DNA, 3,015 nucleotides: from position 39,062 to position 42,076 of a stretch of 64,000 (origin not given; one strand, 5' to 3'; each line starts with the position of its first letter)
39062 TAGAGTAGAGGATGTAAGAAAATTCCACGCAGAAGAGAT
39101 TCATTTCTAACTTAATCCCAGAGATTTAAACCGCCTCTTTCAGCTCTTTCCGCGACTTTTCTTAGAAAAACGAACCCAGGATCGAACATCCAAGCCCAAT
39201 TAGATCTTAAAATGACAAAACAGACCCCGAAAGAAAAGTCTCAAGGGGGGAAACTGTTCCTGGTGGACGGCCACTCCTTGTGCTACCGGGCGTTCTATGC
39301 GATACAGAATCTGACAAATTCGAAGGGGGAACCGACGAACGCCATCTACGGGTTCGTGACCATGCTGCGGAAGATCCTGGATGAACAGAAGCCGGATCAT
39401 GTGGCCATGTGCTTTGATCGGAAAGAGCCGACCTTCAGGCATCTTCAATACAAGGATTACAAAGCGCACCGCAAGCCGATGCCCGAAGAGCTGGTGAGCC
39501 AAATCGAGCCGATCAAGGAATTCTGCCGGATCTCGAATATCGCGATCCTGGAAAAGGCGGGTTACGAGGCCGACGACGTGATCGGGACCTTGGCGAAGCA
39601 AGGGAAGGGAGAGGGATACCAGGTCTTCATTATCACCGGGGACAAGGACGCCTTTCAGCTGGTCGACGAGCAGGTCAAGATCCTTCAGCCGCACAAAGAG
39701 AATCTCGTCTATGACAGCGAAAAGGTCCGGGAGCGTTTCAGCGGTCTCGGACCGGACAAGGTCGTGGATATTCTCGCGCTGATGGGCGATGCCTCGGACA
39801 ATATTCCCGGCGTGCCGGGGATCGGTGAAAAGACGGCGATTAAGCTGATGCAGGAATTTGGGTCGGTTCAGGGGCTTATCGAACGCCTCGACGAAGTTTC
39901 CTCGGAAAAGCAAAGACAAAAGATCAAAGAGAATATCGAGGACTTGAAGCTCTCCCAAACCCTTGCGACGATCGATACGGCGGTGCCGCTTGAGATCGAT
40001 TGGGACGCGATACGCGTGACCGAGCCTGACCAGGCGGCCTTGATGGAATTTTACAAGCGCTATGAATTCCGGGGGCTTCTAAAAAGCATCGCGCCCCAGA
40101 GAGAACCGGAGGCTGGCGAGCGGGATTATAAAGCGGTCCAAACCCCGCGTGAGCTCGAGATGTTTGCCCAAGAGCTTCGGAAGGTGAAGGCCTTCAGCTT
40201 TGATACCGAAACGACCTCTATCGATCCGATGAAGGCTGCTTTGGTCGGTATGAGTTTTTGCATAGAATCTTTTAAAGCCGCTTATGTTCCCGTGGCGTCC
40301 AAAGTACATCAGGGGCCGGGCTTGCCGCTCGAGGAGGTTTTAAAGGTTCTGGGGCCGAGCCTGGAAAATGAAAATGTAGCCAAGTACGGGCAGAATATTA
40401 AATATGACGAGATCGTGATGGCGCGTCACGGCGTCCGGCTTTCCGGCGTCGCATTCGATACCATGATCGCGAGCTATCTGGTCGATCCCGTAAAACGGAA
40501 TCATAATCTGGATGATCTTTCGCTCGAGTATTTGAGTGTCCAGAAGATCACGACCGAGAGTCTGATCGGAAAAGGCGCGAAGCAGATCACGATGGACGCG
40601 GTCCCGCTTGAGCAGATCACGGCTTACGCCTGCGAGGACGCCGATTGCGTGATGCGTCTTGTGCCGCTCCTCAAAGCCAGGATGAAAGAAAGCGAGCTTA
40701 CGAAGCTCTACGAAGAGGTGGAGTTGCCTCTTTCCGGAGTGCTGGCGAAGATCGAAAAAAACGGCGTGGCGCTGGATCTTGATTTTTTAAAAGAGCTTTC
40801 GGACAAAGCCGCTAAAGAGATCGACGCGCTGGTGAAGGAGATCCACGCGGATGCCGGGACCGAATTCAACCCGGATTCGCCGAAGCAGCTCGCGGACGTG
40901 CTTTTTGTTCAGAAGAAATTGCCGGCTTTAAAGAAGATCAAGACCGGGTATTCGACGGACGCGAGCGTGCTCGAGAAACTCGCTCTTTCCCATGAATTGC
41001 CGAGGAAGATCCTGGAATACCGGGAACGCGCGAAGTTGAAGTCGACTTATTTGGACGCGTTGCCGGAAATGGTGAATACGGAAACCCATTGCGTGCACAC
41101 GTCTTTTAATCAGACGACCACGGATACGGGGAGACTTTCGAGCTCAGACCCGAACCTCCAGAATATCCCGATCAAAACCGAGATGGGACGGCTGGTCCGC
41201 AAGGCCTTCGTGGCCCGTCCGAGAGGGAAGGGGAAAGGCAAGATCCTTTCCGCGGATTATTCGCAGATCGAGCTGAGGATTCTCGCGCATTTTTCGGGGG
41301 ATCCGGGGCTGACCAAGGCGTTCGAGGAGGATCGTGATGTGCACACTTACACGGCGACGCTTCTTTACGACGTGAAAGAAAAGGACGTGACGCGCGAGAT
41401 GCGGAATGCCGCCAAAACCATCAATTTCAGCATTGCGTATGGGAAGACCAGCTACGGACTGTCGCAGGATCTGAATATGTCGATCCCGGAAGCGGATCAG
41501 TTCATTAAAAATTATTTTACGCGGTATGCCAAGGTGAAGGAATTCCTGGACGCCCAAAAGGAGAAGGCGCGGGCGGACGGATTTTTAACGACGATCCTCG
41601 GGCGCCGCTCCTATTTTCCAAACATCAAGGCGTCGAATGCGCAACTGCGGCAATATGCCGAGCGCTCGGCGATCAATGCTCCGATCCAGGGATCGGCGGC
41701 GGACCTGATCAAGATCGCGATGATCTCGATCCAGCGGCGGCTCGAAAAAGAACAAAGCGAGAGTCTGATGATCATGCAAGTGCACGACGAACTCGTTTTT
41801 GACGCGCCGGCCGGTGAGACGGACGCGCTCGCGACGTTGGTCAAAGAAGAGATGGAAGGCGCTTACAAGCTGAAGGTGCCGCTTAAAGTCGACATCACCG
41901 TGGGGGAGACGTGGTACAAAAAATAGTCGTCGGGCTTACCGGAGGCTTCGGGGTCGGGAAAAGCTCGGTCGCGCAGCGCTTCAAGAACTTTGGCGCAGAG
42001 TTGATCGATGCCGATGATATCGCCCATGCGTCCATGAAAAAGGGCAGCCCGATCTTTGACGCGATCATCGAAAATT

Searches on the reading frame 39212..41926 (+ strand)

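Call 54: search_protein_families(library=pfam, proteins=[window:39212-41926:+], max_evalue=0.00001)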
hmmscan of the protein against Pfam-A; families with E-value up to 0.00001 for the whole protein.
window:39212-41926:+ (904 aa): 5 families
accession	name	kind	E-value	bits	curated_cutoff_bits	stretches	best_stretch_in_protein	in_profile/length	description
PF00476.26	DNA_pol_A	-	8.6e-155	515.8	34.3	1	525-902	3-380/381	DNA polymerase family A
PF02739.22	5_3_exonuc_N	-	4.1e-64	215.6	34.3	1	14-176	1-163/164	5'-3' exonuclease, N-terminal resolvase-like domain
PF01367.25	5_3_exonuc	-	2.8e-35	121.1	40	1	180-274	2-96/97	5'-3' exonuclease, C-terminal SAM fold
PF01612.26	DNA_pol_A_exo1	-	2e-29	103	23.6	1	306-489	1-170/173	3'-5' exonuclease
PF22619.2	DNA_polI_exo1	-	1.8e-13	50.9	27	1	383-460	43-120/140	DNA polymerase I, ribonuclease H-like domain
